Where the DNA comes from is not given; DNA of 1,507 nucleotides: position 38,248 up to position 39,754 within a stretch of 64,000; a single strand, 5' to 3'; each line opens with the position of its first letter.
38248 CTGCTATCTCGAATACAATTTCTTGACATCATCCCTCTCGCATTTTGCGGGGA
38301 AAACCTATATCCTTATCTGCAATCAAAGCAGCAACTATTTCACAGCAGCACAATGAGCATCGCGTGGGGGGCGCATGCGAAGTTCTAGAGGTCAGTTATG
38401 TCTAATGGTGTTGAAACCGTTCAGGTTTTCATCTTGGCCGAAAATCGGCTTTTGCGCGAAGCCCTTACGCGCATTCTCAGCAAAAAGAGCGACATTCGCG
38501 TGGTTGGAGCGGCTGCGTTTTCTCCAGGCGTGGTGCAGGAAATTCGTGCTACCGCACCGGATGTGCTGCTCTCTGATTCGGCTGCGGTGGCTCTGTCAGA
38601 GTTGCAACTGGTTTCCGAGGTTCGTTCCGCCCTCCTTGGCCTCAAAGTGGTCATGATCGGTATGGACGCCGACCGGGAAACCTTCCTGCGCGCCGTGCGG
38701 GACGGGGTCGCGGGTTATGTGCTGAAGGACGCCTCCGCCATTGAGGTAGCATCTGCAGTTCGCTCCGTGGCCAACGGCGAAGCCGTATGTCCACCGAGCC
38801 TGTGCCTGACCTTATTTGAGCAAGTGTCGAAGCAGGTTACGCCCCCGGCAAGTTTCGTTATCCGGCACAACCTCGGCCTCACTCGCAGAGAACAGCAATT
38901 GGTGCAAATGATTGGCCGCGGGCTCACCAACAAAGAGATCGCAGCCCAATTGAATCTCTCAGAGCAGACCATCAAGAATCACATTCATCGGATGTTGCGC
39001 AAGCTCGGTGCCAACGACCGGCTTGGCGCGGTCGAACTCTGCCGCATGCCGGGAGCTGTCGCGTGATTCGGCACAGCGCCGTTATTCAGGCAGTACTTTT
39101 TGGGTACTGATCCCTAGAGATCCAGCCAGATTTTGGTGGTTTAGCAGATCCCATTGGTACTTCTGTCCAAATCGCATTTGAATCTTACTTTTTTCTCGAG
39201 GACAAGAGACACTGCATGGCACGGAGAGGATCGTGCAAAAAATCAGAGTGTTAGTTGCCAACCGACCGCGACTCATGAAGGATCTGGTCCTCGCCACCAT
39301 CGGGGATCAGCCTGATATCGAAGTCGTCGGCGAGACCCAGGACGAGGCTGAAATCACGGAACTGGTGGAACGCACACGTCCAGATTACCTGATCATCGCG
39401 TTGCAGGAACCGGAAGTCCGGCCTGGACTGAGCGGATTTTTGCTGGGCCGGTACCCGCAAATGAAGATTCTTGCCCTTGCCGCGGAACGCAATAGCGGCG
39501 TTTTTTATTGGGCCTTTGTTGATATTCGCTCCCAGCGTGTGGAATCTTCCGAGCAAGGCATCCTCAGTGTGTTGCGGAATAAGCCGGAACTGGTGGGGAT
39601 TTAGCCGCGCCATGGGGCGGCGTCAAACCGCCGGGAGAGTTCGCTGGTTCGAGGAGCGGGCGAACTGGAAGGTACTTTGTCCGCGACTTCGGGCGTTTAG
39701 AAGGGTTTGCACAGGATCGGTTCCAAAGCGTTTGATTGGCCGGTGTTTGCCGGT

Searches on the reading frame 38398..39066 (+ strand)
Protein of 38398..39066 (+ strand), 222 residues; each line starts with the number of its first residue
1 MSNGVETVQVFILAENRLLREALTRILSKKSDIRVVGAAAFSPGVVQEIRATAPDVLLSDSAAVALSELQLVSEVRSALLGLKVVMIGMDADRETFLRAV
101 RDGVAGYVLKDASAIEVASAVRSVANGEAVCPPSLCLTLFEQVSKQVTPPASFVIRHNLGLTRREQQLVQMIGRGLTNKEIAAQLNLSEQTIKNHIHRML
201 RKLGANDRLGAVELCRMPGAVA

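Call 18: search_protein_families(library=pfam, proteins=[window:38398-39066:+])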
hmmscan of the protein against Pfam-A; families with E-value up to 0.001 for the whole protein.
window:38398-39066:+ (222 aa): 9 families
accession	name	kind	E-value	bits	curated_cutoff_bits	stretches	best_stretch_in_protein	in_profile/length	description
PF00196.25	GerE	-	3.4e-18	65.4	23.5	1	161-213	3-55/57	Bacterial regulatory proteins, luxR family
PF00072.30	Response_reg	-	2.1e-09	38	30.2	1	10-121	1-110/111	Response regulator receiver domain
PF08281.18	Sigma70_r4_2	-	1.5e-08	34.6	25.7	1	161-203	11-54/54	Sigma-70, region 4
PF04545.22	Sigma70_r4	-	9.9e-08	31.8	24.1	1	160-203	4-48/50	Sigma-70, region 4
PF08279.18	HTH_11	-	6.2e-05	23.2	25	1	164-204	1-43/55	HTH domain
PF14493.12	HTH_40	-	9.6e-05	23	27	1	169-202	6-39/89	Helix-turn-helix domain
PF13384.12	HTH_23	-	9.9e-05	22.5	24.6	1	163-200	5-42/50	Homeodomain-like domain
PF13412.12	HTH_24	-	0.00021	21.3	21.9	1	175-201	17-43/48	Winged helix-turn-helix DNA-binding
PF13518.12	HTH_28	-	0.00053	20.5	25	0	168-199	5-36/52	Helix-turn-helix domain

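Call 33: search_protein_families(library=ncbifam, proteins=[window:38398-39066:+], max_evalue=0.001)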
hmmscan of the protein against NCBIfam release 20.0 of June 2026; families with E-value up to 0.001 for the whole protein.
window:38398-39066:+ (222 aa): 37 families (the best 25 are shown)
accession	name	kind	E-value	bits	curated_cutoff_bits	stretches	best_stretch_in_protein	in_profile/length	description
NF047785.1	respo_reg_MadR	equivalog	2.5e-30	105.4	300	1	9-212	2-200/209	MadR family response regulator transcription factor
NF007935.0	PRK10651.1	equivalog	1.1e-29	103.1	250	1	6-211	5-206/216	two-component system response regulator NarL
NF052445.1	RespRegMctR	equivalog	1.3e-28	99.9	300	1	8-206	2-190/205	two-component system response regulator MctR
NF007708.0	PRK10403.1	equivalog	7.6e-23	81.1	343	1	6-212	5-205/215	nitrate/nitrite response regulator protein NarP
NF007018.1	PRK09483.1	equivalog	1.1e-22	80.8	280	1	8-216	2-201/217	UvrY/SirA/GacA family response regulator transcription factor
NF011896.0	PRK15369.1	equivalog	9.5e-22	77.6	242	1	7-206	3-195/211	two component system response regulator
NF041830.1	RR_TF_ErdR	exception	5.5e-16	58.9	390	1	9-212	3-202/213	response regulator transcription factor ErdR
NF007403.0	PRK09935.1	equivalog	2.1e-14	53.6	271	1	9-207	5-196/210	fimbria biosynthesis transcriptional regulator FimZ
NF007685.0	PRK10360.1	equivalog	8.8e-14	51.8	258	1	9-207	3-184/196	response regulator transcription factor UhpA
TIGR03020.2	EpsA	equivalog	3.7e-12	46.4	170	1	158-212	188-242/247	XrtB/PEP-CTERM-associated transcriptional regulator EpsA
NF007505.1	PRK10100.1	equivalog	1e-11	44.9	250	1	108-213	97-197/204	biofilm master transcriptional regulator CsgD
NF052366.1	photon_PedR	equivalog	1.5e-11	44.3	120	1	161-213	3-55/74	photosynthetic electron transport-dependent transcriptional regulator PedR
NF007419.0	PRK09958.1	equivalog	1e-09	38.3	251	1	12-207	5-190/204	acid-sensing system DNA-binding response regulator EvgA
NF003420.0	PRK04841.1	equivalog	1.2e-09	36.8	537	1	158-215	836-893/903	HTH-type transcriptional regulator MalT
TIGR03541.1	reg_near_HchA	equivalog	1.3e-08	34.7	215.6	1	130-210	144-221/232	PA1136 family autoinducer-binding transcriptional regulator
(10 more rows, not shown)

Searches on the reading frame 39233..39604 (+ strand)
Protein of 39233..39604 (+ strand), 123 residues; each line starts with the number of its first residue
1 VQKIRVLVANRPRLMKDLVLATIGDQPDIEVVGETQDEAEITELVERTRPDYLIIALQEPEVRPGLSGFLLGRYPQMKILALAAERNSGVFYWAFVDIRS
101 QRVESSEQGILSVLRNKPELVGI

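Call 33: search_protein_families(library=ncbifam, proteins=[window:39233-39604:+], max_evalue=0.001)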
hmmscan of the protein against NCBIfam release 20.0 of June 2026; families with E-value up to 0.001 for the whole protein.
window:39233-39604:+ (123 aa): 5 families
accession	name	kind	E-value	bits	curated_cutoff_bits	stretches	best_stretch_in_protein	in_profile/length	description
NF011896.0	PRK15369.1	equivalog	1.8e-06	27.7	242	1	2-87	2-88/211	two component system response regulator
NF001965.0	PRK00742.1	subfamily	4.1e-06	26.2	293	1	1-61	1-61/357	chemotaxis-specific protein-glutamate methyltransferase CheB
TIGR02875.1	spore_0_A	equivalog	0.00014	21.2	200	1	2-60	1-59/262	sporulation transcription factor Spo0A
NF008677.0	PRK11697.1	equivalog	0.00037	19.9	246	1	4-63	2-61/238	two-component system response regulator BtsR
NF009206.0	PRK12555.1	subfamily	0.00041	19.4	342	1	4-62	1-59/340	chemotaxis-specific protein-glutamate methyltransferase CheB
